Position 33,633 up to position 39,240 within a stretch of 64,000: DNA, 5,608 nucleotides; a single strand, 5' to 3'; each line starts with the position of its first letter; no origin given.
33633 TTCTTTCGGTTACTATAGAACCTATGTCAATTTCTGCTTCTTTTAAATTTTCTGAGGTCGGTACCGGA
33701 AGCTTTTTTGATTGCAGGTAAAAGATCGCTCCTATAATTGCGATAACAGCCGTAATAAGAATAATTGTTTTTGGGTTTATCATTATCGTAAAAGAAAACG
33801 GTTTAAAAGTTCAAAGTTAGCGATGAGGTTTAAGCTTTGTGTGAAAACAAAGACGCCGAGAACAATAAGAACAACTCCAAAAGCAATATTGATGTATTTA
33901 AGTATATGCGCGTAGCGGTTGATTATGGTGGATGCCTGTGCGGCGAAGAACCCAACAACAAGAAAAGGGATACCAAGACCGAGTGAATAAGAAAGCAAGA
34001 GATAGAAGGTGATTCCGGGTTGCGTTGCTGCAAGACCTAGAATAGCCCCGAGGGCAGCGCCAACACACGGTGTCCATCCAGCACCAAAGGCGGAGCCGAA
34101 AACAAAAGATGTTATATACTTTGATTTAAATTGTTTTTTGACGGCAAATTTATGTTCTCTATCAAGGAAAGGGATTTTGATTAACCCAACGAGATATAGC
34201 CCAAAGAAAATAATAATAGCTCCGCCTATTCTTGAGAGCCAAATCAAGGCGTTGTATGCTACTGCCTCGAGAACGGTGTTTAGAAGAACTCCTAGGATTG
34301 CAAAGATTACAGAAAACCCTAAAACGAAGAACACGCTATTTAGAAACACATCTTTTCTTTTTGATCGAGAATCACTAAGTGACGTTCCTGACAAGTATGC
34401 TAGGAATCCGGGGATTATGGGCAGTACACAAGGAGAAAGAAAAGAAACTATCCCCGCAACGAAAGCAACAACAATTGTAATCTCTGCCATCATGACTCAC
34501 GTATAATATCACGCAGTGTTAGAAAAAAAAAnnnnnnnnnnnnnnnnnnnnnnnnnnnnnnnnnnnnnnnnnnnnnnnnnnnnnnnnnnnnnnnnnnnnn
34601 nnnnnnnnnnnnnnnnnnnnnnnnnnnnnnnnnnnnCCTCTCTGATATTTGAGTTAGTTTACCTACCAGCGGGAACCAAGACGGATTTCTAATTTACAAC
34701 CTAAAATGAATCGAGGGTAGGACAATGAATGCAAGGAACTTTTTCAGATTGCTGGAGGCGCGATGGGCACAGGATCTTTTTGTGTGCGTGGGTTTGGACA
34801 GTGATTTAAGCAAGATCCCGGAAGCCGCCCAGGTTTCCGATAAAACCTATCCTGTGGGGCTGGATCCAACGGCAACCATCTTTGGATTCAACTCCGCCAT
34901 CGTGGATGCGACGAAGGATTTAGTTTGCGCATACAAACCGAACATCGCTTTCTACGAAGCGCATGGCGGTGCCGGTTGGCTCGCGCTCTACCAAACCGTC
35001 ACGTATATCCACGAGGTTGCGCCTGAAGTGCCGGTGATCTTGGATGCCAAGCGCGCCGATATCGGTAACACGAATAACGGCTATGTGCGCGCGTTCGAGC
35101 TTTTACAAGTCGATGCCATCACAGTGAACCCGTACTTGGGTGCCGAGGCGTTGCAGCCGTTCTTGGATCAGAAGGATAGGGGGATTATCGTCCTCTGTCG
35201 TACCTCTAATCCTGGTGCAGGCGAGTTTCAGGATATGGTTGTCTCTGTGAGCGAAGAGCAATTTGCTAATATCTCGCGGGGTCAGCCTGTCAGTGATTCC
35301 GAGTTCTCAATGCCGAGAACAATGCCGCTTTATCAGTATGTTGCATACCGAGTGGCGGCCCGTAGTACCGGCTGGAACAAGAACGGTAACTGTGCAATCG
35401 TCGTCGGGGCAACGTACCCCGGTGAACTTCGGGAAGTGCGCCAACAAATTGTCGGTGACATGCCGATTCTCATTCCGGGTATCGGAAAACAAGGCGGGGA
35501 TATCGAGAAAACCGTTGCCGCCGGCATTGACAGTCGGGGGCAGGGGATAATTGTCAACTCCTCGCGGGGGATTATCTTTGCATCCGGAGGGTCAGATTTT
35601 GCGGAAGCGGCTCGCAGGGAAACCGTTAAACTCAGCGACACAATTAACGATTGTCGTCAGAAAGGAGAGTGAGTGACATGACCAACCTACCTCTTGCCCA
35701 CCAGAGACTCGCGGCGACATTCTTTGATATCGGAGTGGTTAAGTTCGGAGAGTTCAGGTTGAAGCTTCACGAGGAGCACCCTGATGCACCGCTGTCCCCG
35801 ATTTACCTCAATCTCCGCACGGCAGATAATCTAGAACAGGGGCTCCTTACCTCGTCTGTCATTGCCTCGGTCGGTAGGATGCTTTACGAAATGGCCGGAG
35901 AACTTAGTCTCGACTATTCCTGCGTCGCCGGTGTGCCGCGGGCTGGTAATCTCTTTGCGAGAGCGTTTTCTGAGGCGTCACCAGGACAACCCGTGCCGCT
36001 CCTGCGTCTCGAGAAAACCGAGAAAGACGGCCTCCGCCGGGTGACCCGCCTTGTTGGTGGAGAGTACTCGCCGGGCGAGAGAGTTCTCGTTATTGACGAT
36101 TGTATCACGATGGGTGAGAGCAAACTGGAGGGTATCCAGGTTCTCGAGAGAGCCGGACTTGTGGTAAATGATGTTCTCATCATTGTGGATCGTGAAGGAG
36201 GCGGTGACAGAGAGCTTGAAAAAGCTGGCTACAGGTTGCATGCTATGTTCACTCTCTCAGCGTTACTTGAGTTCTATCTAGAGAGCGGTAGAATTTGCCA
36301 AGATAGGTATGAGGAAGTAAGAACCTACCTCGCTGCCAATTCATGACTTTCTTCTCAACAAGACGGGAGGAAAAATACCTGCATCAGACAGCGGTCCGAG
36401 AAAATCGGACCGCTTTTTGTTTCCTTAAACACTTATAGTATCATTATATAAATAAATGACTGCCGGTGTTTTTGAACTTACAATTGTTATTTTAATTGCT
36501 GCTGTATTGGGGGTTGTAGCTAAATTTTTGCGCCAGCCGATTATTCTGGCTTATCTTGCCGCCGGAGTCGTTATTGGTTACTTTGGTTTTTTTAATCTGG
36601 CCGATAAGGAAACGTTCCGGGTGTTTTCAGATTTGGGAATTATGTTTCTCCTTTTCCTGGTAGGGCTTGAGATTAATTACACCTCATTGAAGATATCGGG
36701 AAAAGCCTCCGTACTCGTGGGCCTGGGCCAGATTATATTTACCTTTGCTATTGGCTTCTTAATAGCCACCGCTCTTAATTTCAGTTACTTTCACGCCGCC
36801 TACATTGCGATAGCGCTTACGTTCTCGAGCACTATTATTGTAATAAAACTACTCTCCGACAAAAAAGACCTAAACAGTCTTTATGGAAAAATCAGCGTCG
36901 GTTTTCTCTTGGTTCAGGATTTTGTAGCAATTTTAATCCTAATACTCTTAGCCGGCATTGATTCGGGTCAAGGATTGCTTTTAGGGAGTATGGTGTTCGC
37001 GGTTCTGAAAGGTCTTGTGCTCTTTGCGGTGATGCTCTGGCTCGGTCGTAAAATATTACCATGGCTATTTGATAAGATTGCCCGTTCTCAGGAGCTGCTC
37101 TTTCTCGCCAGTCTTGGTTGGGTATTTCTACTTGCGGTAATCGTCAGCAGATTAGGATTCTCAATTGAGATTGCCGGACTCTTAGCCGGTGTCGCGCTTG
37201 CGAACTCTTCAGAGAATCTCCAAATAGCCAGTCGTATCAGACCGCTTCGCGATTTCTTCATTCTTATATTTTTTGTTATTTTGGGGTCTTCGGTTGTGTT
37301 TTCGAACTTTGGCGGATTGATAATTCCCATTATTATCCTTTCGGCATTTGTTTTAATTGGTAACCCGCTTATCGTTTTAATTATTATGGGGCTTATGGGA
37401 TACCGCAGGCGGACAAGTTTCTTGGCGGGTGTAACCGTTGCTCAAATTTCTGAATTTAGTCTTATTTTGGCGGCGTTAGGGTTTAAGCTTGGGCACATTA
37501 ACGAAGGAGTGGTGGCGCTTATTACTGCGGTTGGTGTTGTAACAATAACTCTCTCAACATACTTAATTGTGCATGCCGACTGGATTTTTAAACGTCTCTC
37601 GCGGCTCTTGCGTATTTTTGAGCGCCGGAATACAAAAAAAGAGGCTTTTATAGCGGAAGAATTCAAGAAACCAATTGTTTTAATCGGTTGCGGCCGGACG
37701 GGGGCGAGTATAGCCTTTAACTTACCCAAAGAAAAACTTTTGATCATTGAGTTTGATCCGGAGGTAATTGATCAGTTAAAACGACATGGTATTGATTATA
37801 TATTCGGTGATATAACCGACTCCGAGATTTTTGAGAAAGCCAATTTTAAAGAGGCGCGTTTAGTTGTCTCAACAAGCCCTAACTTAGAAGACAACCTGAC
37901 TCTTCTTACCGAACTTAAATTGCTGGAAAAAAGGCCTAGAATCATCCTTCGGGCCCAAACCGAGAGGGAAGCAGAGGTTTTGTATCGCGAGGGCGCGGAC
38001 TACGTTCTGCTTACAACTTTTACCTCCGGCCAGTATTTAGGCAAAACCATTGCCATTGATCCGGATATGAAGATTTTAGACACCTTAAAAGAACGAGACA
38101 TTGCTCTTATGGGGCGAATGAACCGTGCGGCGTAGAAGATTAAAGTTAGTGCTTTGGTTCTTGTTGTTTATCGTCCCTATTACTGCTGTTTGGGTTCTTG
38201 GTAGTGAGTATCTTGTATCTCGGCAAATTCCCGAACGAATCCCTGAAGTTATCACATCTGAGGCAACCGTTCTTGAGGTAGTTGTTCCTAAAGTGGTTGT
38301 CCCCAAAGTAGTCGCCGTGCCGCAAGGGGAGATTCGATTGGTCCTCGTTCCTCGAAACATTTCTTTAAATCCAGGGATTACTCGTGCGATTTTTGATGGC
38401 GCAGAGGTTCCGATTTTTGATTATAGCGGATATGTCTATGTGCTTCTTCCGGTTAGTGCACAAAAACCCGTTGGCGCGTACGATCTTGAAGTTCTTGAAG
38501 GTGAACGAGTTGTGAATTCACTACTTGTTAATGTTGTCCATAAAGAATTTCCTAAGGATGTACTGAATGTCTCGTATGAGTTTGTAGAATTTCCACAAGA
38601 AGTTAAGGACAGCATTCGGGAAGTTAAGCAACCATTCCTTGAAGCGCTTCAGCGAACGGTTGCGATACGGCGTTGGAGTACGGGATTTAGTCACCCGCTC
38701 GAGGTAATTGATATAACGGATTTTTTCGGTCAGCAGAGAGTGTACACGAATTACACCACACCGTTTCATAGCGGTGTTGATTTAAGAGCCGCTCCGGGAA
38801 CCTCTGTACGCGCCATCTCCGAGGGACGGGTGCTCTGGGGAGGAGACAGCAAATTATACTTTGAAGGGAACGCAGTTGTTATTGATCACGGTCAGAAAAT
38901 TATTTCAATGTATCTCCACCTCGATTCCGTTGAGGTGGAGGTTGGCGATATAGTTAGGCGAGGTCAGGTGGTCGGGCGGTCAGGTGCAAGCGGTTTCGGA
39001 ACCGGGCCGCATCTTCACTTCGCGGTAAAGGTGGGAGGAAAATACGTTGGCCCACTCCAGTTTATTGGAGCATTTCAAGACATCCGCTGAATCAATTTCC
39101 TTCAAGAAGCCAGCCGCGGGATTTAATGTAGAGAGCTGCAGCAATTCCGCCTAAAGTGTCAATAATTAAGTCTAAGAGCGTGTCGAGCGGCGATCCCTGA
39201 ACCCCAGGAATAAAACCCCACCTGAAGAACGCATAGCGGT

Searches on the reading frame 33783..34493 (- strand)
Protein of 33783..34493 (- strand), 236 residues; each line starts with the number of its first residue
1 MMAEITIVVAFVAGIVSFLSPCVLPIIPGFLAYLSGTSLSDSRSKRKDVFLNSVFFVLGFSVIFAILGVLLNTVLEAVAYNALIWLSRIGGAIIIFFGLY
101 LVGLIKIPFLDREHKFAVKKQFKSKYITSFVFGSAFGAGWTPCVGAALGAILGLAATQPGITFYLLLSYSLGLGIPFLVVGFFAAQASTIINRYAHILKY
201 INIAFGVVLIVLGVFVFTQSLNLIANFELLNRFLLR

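Call 82: search_protein_families(library=pfam, proteins=[window:33783-34493:-], max_evalue=0.00001)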
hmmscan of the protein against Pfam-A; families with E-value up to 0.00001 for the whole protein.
window:33783-34493:- (236 aa): 1 family
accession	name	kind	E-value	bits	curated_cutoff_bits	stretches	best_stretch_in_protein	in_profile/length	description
PF02683.22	DsbD_TM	-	3.2e-17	63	27.1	1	6-218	4-216/219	Cytochrome C biogenesis protein transmembrane domain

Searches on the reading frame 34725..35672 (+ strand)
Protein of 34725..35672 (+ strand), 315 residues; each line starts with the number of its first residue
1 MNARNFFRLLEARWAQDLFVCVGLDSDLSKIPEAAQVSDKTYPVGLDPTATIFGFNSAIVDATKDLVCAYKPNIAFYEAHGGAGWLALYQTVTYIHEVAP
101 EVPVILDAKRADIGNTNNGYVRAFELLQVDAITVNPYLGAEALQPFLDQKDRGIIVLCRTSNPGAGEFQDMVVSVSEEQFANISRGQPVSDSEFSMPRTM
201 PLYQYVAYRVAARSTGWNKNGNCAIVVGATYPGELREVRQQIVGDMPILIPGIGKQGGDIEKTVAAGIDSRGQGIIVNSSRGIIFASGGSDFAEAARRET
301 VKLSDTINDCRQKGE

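Call 46: search_protein_families(library=pfam, proteins=[window:34725-35672:+], max_evalue=0.001)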
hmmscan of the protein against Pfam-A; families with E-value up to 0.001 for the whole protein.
window:34725-35672:+ (315 aa): 1 family
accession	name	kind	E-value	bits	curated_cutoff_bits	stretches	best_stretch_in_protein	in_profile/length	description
PF00215.30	OMPdecase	-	1.8e-27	97.1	27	1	45-287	6-212/221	Orotidine 5'-phosphate decarboxylase / HUMPS family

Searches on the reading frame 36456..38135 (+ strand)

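Call 46: search_protein_families(library=pfam, proteins=[window:36456-38135:+], max_evalue=0.001)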
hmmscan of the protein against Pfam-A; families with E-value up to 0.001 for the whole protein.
window:36456-38135:+ (559 aa): 2 families
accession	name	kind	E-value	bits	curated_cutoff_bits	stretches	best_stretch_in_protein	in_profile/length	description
PF00999.27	Na_H_Exchanger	-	2.9e-53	181.5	26.2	1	12-368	1-371/375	Sodium/hydrogen exchanger, transmembrane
PF02254.24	TrkA_N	-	5.1e-26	91.7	23.8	1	407-518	1-114/116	TrkA-N domain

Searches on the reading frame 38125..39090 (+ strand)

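Call 46: search_protein_families(library=pfam, proteins=[window:38125-39090:+], max_evalue=0.001)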
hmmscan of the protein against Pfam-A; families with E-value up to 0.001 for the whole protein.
window:38125-39090:+ (321 aa): 1 family
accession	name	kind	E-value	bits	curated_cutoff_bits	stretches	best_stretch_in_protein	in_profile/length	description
PF01551.29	Peptidase_M23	-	5.4e-28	97.5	28.7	1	214-310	2-96/96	Peptidase family M23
